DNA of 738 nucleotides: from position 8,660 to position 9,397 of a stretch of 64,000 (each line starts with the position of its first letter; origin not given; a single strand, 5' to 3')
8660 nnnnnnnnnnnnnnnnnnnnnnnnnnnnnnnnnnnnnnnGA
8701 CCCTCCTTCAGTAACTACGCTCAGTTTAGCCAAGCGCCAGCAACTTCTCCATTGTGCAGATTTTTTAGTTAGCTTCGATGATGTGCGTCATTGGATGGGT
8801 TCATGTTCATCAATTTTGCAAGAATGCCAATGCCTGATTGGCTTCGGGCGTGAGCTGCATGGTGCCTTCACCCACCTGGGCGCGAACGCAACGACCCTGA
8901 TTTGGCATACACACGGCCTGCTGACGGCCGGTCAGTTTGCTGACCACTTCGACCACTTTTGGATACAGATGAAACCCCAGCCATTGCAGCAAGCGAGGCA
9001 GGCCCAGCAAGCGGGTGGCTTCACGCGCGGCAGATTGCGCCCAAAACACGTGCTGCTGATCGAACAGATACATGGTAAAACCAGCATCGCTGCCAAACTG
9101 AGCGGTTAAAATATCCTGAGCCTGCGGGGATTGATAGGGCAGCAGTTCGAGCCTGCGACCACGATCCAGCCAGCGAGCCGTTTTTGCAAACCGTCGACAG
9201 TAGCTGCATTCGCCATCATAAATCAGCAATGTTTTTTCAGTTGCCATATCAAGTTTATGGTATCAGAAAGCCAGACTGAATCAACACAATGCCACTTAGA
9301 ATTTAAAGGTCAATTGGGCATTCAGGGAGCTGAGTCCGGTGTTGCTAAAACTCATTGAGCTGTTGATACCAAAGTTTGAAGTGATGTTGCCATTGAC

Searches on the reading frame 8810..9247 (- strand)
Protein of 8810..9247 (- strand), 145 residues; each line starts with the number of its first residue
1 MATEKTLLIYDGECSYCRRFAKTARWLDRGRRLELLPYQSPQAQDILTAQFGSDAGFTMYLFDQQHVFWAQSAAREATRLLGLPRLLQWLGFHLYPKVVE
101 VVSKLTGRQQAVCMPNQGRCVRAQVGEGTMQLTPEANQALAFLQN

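Call 86: search_protein_families(library=pfam, proteins=[window:8810-9247:-], max_evalue=0.001)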
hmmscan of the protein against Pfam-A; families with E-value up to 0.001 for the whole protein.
window:8810-9247:- (145 aa): 1 family
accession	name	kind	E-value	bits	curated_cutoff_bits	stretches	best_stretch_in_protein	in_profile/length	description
PF04134.17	DCC1-like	-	6.8e-10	40.6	27.8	1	8-93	1-86/113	DCC1-like thiol-disulfide oxidoreductase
